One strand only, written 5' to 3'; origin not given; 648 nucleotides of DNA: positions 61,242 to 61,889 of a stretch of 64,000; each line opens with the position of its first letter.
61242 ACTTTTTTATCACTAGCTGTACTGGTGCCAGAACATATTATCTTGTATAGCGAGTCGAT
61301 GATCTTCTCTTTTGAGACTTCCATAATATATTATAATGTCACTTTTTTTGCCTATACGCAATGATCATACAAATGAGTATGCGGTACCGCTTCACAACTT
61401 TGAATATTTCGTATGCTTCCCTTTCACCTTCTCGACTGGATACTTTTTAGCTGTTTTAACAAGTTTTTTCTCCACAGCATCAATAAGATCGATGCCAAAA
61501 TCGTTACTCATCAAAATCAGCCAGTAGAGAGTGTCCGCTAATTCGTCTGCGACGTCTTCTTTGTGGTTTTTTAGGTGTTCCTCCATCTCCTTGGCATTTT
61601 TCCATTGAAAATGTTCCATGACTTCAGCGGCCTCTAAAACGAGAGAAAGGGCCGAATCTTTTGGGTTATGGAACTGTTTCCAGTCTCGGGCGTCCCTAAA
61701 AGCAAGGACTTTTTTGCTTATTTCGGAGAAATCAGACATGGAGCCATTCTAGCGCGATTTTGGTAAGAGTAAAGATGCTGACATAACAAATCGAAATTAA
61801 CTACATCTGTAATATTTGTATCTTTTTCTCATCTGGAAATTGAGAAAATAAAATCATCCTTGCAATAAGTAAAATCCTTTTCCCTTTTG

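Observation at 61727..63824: A 2.07-kb three-gene cassette bracketed by 29-bp direct repeats, inserted at the 5' end of mazG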

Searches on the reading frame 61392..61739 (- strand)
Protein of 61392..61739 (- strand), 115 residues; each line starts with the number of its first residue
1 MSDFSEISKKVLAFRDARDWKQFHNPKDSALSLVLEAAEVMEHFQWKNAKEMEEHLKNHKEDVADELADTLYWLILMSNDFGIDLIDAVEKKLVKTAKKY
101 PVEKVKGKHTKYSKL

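Call 7: search_protein_families(library=pfam, proteins=[window:61392-61739:-], max_evalue=0.01)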
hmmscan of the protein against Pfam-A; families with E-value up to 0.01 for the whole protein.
window:61392-61739:- (115 aa): 4 families
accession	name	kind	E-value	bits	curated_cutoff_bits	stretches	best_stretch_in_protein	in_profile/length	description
PF12643.12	MazG-like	-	2.8e-16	59.9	27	1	32-115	2-85/85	MazG-like family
PF01503.22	PRA-PH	-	6.6e-05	23.7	21.3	1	51-89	40-79/86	Phosphoribosyl-ATP pyrophosphohydrolase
PF03819.22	MazG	-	0.00017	22.3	22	1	33-101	10-71/74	MazG nucleotide pyrophosphohydrolase domain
PF09427.16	DUF2014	-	0.0063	16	27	1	26-77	127-179/454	Domain of unknown function (DUF2014)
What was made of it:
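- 61392..61739 (-): MazG-like nucleotide pyrophosphohydrolase. It is one anchor of the hotspot. PF12643, E = 2.8e-16 (call 7).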

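Call 8: search_protein_families(library=padloc, proteins=[window:61392-61739:-], max_evalue=0.01)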
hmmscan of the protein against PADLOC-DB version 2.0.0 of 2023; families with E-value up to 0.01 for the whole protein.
window:61392-61739:- (115 aa): 0 families

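Call 9: find_encoding_contigs(protein=window:61392-61739:-, flank=10000, max_places=10)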
Protein window:61392-61739:- (115 aa): 2 contigs read that carry it; 2 places shown.
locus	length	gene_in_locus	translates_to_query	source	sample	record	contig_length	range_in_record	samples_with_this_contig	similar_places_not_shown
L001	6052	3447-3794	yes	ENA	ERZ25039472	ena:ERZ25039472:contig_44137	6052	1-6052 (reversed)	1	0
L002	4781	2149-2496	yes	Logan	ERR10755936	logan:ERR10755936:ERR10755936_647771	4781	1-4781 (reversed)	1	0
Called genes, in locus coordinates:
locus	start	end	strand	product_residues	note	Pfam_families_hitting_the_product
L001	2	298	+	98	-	?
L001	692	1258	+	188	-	-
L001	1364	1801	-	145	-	-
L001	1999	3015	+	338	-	PF14072:DndB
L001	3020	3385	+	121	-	-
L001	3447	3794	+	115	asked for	PF12643:MazG-like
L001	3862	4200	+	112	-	-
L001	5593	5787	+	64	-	-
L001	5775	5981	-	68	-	PF00145:DNA_methylase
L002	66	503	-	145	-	-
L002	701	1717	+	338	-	PF14072:DndB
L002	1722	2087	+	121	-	-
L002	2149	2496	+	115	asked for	PF12643:MazG-like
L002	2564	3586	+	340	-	-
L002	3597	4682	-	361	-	PF00145:DNA_methylase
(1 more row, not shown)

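Call 29: search_protein_families(library=phrogs, proteins=[window:61392-61739:-], max_evalue=0.01)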
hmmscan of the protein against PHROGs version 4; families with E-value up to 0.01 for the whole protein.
window:61392-61739:- (115 aa): 3 families
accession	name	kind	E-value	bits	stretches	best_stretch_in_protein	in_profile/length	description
phrog_3301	-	other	3.2e-15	57.4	1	1-108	47-166/169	pyrophosphatase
phrog_20165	-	unknown function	0.00094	20.1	1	11-59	21-69/78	-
phrog_715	-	other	0.0011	20.3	1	3-91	5-96/123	MazG-like pyrophosphatase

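Call 31: find_homologous_proteins(query=window:61392-61739:-)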
Query window:61392-61739:- (115 aa): 3728 proteins with E <= 0.001 among 3731 candidates; the best 120 are listed.
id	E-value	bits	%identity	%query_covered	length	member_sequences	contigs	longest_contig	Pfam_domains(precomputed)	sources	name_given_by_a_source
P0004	4.2e-58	212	87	99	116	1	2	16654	PF12643.13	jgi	jgi:dCTP diphosphatase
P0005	5.4e-55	202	79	100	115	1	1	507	PF03819.23,PF12643.13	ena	-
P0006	5.9e-53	196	75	100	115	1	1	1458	PF12643.13,PF01503.23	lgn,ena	-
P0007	8.6e-53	195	76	100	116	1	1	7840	PF12643.13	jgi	jgi:NTP pyrophosphatase (non-canonical NTP hydrolase)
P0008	5.0e-52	193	76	100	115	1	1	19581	PF03819.23,PF12643.13,PF01503.23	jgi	jgi:NTP pyrophosphatase (non-canonical NTP hydrolase)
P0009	8.3e-52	192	74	100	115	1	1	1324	PF12643.13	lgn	-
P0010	1.3e-51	191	75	100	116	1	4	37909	PF12643.13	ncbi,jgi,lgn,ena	jgi:NTP pyrophosphatase (non-canonical NTP hydrolase)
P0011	1.7e-51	191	73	100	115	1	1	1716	PF12643.13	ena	-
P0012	2.2e-51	191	73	100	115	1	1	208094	PF12643.13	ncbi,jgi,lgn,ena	ncbi:MAG: nucleotide pyrophosphohydrolase [Candidatus Paceibacterota bacterium]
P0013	5.7e-51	189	73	100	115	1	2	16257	PF12643.13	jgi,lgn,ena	-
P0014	5.9e-51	189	74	100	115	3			PF03819.23,PF12643.13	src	-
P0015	6.8e-51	189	74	100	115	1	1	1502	PF12643.13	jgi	jgi:NTP pyrophosphatase (non-canonical NTP hydrolase)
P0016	7.1e-51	189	72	100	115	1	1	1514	PF12643.13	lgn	-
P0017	7.6e-51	189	74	100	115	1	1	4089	PF03819.23,PF12643.13,PF01503.23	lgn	-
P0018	1.0e-50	188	75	100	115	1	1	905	PF12643.13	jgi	-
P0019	1.1e-50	188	74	100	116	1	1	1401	PF03819.23,PF12643.13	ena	-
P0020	1.3e-50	188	73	98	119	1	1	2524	PF12643.13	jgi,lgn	jgi:NTP pyrophosphatase (non-canonical NTP hydrolase)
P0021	1.7e-50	188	73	100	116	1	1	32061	PF12643.13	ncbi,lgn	ncbi:MAG: nucleotide pyrophosphohydrolase [Patescibacteria group bacterium]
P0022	2.3e-50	187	74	100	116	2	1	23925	PF12643.13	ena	-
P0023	3.4e-50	187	72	100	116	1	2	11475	PF12643.13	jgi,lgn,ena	jgi:NTP pyrophosphatase (non-canonical NTP hydrolase)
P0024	5.1e-50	186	75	100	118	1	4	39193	PF12643.13,PF01503.23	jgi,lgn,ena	jgi:NTP pyrophosphatase (non-canonical NTP hydrolase)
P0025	7.0e-50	186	70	100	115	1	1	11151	PF12643.13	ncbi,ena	-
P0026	9.0e-50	185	73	100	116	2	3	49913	PF12643.13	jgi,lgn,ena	-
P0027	9.4e-50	185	71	100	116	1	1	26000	PF12643.13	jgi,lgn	-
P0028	1.0e-49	185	70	100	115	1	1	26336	PF12643.13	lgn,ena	-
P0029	1.5e-49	185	71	100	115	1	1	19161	PF03819.23,PF12643.13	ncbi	-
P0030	1.8e-49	184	73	100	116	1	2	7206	PF03819.23,PF12643.13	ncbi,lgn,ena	-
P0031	1.9e-49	184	72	100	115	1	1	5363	PF12643.13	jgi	jgi:NTP pyrophosphatase (non-canonical NTP hydrolase)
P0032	2.4e-49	184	73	100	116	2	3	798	PF03819.23,PF12643.13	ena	-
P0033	2.4e-49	184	70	100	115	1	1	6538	PF12643.13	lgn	-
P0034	3.1e-49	184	70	100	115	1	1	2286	PF03819.23,PF12643.13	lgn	-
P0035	3.8e-49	183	72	100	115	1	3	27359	PF12643.13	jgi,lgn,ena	-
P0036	4.5e-49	183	69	100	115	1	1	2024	PF03819.23,PF12643.13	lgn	-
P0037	4.7e-49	183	72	100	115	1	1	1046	PF03819.23,PF12643.13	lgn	-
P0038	5.1e-49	183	70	100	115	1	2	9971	PF12643.13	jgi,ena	jgi:NTP pyrophosphatase (non-canonical NTP hydrolase)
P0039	6.2e-49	183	70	98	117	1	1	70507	PF12643.13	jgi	jgi:NTP pyrophosphatase (non-canonical NTP hydrolase)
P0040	7.1e-49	182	74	100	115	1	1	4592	PF03819.23,PF12643.13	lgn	-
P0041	9.0e-49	182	69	100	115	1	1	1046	PF03819.23,PF12643.13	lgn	-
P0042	9.3e-49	182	70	100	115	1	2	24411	PF12643.13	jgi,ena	jgi:NTP pyrophosphatase (non-canonical NTP hydrolase)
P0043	1.2e-48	182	70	100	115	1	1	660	PF03819.23,PF12643.13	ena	-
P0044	1.4e-48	182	68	100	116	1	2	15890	PF03819.23,PF12643.13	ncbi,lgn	-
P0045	1.9e-48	181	70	100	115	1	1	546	PF12643.13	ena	-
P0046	2.1e-48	181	70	100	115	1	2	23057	PF12643.13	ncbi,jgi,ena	jgi:NTP pyrophosphatase (non-canonical NTP hydrolase)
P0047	2.8e-48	181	68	100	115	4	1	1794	PF03819.23,PF12643.13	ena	-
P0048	5.9e-48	179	71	97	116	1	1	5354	PF03819.23,PF12643.13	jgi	-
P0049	7.8e-48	179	70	99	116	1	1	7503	PF12643.13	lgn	-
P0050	8.1e-48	179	69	100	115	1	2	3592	PF12643.13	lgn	-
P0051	8.8e-48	179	69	100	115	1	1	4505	PF12643.13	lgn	-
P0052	1.0e-47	179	65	100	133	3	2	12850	PF12643.13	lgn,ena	-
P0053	1.3e-47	178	69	100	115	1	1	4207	PF12643.13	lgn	-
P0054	1.3e-47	178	70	100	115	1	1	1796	PF03819.23,PF12643.13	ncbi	-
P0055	1.4e-47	178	70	98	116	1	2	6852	PF03819.23,PF12643.13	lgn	-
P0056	1.5e-47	178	67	100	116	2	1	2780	PF12643.13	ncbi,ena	-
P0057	1.5e-47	178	69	100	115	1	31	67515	PF12643.13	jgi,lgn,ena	jgi:NTP pyrophosphatase (non-canonical NTP hydrolase)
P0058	1.6e-47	178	67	100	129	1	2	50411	PF03819.23,PF12643.13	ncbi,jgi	ncbi:MAG: hypothetical protein RIT04_42 [Candidatus Parcubacteria bacterium]|jgi:NTP pyrophosphatase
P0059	2.0e-47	178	69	100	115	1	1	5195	PF03819.23,PF12643.13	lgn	-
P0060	2.2e-47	178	68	99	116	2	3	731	PF12643.13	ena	-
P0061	2.4e-47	178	64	100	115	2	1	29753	PF12643.13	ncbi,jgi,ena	jgi:NTP pyrophosphatase (non-canonical NTP hydrolase)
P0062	2.8e-47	177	69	100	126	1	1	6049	PF03819.23,PF12643.13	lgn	-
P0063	2.9e-47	177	65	100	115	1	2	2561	PF12643.13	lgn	-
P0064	3.1e-47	177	71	100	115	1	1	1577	PF03819.23,PF12643.13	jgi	jgi:dCTP diphosphatase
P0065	3.1e-47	177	70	100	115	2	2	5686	PF03819.23,PF12643.13,PF08761.17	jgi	jgi:dCTP diphosphatase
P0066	3.2e-47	177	76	90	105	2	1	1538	PF12643.13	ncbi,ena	-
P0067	3.7e-47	177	66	100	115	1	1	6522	PF12643.13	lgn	-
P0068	3.8e-47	177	68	100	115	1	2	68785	PF03819.23,PF12643.13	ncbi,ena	-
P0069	3.9e-47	177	69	100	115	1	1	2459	PF03819.23,PF12643.13,PF01503.23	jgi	jgi:NTP pyrophosphatase (non-canonical NTP hydrolase)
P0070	3.9e-47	177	68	100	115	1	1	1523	PF12643.13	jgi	jgi:NTP pyrophosphatase (non-canonical NTP hydrolase)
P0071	4.0e-47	177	66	100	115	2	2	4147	PF03819.23,PF12643.13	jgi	jgi:NTP pyrophosphatase (non-canonical NTP hydrolase)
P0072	4.3e-47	177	70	100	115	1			PF03819.23,PF12643.13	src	-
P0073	4.6e-47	177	70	96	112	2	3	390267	PF03819.23,PF12643.13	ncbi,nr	ncbi:MAG TPA: nucleotide pyrophosphohydrolase [Holosporales bacterium]|nr:nucleotide pyrophosphohydr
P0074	5.4e-47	176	66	98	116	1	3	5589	PF12643.13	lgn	-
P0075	5.6e-47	176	68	100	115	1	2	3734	PF03819.23,PF12643.13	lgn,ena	-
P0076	5.8e-47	176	68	100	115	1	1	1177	PF12643.13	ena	-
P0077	6.0e-47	176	67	100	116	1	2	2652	PF03819.23,PF12643.13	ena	-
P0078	6.2e-47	176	68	100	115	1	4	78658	PF12643.13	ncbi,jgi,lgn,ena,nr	ncbi:nucleotide pyrophosphohydrolase [Patescibacteria group bacterium]|nr:nucleotide pyrophosphohydr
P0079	6.3e-47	176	66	100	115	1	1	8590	PF12643.13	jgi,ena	-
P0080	6.4e-47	176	70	100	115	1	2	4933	PF12643.13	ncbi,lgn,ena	-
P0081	7.1e-47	176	64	100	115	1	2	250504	PF03819.23,PF12643.13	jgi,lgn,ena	jgi:dCTP diphosphatase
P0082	7.7e-47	176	67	100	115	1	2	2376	PF12643.13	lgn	-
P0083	7.8e-47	176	64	100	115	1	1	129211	PF12643.13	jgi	jgi:dCTP diphosphatase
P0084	9.1e-47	176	67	100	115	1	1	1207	PF03819.23,PF12643.13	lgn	-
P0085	9.1e-47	176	70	99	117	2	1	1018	PF03819.23,PF12643.13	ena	-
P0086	9.2e-47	176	67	100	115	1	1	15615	PF03819.23,PF12643.13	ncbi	-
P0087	9.6e-47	176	64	100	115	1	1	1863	PF12643.13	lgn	-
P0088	1.0e-46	176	69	100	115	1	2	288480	PF03819.23,PF12643.13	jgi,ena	jgi:NTP pyrophosphatase (non-canonical NTP hydrolase)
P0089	1.2e-46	175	66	100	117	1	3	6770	PF12643.13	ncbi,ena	-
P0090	1.2e-46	175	64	100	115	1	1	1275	PF03819.23,PF12643.13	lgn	-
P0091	1.3e-46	175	67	100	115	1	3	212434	PF03819.23,PF12643.13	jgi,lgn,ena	-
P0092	1.4e-46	175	68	100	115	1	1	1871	PF03819.23,PF12643.13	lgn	-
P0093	1.6e-46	175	66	100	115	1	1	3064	PF03819.23,PF12643.13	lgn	-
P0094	1.6e-46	175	67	100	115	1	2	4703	PF12643.13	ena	-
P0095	1.6e-46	175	65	100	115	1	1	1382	PF12643.13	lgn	-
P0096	1.7e-46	175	64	100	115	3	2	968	PF12643.13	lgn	-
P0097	1.8e-46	175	68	98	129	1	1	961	PF12643.13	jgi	-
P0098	1.8e-46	175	67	100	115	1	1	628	PF03819.23,PF12643.13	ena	-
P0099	1.8e-46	175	65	100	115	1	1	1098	PF03819.23,PF12643.13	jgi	jgi:NTP pyrophosphatase (non-canonical NTP hydrolase)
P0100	1.8e-46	175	64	100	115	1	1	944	PF12643.13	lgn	-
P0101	1.9e-46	175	66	100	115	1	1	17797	PF03819.23,PF12643.13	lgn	-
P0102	2.0e-46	175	67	100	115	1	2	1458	PF03819.23,PF12643.13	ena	-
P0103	2.0e-46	175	69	100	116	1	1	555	PF03819.23,PF12643.13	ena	-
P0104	2.4e-46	174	64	100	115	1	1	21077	PF03819.23,PF12643.13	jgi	jgi:NTP pyrophosphatase (non-canonical NTP hydrolase)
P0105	2.4e-46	174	67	97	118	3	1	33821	PF03819.23,PF12643.13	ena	-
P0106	2.5e-46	174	67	100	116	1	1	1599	PF03819.23,PF12643.13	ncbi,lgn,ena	-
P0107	2.5e-46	174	68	100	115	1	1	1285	PF12643.13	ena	-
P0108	2.6e-46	174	68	100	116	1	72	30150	PF12643.13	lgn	-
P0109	2.7e-46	174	69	100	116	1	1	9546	PF12643.13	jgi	jgi:dCTP diphosphatase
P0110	3.0e-46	174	66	100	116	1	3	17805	PF03819.23,PF12643.13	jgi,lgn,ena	-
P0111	3.0e-46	174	66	100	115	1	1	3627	PF12643.13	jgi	jgi:NTP pyrophosphatase (non-canonical NTP hydrolase)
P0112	3.1e-46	174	67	100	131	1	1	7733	PF03819.23,PF12643.13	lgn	-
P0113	3.3e-46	174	62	100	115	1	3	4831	PF03819.23,PF12643.13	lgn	-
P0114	3.5e-46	174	64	100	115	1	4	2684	PF03819.23,PF12643.13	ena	-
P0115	3.5e-46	174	66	100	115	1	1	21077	PF12643.13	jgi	jgi:dCTP diphosphatase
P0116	3.5e-46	174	67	100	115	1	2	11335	PF03819.23,PF12643.13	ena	-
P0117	3.8e-46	174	68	100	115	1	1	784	PF12643.13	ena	-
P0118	3.8e-46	174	67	100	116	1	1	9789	PF03819.23,PF12643.13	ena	-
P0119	3.9e-46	174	68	100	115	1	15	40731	PF03819.23,PF12643.13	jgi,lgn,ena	-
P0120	4.1e-46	174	65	100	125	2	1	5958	PF03819.23,PF12643.13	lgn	-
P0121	4.4e-46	173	67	100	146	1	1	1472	PF03819.23,PF12643.13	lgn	-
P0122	4.6e-46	173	66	100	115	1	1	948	PF03819.23,PF12643.13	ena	-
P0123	4.7e-46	173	65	100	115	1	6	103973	PF03819.23,PF12643.13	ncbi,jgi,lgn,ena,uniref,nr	ncbi:nucleotide pyrophosphohydrolase [Candidatus Uhrbacteria bacterium CG10_big_fil_rev_8_21_14_0_10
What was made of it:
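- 61392..61739 (-): There are 3728 homologues, mostly from Patescibacteria (call 31).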

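Call 33: find_encoding_contigs(protein=P0004, flank=8000, max_places=4)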
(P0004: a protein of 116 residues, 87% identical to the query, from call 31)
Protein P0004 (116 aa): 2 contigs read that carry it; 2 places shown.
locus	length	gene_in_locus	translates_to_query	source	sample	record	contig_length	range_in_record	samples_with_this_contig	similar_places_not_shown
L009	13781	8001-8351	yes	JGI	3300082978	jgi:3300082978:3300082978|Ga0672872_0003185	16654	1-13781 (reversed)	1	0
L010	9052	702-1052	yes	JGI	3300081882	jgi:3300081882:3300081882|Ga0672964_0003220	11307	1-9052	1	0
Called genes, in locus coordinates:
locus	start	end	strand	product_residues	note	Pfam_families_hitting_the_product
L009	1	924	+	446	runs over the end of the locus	PF02397:Bac_transf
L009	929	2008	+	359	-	PF01073:3Beta_HSD, PF01370:Epimerase, PF07993:NAD_binding_4 (faint)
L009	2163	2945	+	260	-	PF01487:DHquinase_I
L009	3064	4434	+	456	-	PF07549:Sec_GG (faint), PF03176:MMPL (weak), PF21760:SecD_1st, PF22599:SecDF_P1_head, PF02355:SecD_SecF_C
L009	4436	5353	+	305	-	PF07549:Sec_GG (weak), PF02355:SecD_SecF_C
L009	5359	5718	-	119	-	PF07681:DoxX, PF13564:DoxX_2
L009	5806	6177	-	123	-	-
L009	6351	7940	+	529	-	PF02463:SMC_N (faint), PF03193:RsgA_GTPase (faint), PF13191:AAA_16 (faint), PF13476:AAA_23 (faint), PF13555:AAA_29 (faint), PF00005:ABC_tran, PF00005:ABC_tran, PF03266:NTPase_1 (weak), +3 more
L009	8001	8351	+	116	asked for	PF12643:MazG-like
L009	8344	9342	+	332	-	PF01844:HNH, PF14279:HNH_5 (weak)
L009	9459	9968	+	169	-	PF13310:Virulence_RhuM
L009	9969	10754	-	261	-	PF00849:PseudoU_synth_2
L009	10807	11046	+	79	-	PF00581:Rhodanese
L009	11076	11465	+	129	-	PF09864:MliC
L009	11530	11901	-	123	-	-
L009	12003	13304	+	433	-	PF00817:IMS, PF11799:IMS_C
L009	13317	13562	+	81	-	PF01541:GIY-YIG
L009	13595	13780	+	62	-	?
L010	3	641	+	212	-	?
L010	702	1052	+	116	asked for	PF12643:MazG-like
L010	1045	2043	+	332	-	PF01844:HNH, PF14279:HNH_5 (weak)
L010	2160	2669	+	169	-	PF13310:Virulence_RhuM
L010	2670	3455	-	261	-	PF00849:PseudoU_synth_2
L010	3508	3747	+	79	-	PF00581:Rhodanese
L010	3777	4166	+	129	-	PF09864:MliC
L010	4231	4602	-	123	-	-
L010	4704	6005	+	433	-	PF00817:IMS, PF11799:IMS_C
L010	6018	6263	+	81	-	PF01541:GIY-YIG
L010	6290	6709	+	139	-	PF01863:YgjP-like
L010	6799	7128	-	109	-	-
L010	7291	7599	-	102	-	-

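Call 36: find_related_loci(query=window:61392-61739:-, collection=metagenome_contigs, flank=8000)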
Query window:61392-61739:- (115 aa) in metagenome_contigs; peptide patterns used: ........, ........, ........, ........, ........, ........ (x = any residue, [..] = any of these).
600 stretches matched a pattern (row limit reached: there are more); 564 encode a relative of the query (tblastn E <= 1e-3); the best 80 are kept; 80 distinct loci.
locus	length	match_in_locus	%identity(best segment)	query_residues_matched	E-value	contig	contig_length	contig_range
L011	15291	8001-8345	71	1-115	3e-55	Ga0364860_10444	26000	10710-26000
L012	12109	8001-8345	73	1-115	5e-55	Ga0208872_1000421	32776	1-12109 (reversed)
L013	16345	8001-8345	73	1-115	5e-55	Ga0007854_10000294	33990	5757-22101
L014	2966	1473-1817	70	1-115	5e-53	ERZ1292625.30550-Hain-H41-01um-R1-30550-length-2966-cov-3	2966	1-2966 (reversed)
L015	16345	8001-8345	68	1-115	2e-51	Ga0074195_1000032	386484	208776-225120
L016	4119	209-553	70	1-115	2e-51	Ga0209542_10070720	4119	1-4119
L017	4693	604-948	64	1-115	3e-51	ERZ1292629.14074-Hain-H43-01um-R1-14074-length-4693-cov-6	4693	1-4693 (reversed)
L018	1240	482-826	66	1-115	3e-53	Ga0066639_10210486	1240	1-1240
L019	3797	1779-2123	64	1-115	9e-51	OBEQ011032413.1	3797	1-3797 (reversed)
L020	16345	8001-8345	63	1-115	2e-50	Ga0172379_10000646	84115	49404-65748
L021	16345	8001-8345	61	1-115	6e-50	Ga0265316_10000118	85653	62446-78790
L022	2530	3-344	67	2-115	7e-50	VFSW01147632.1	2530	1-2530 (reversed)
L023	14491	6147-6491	68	1-115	8e-50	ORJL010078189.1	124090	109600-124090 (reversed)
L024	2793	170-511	64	1-114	1e-49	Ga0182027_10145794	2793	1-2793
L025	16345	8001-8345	64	1-115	5e-49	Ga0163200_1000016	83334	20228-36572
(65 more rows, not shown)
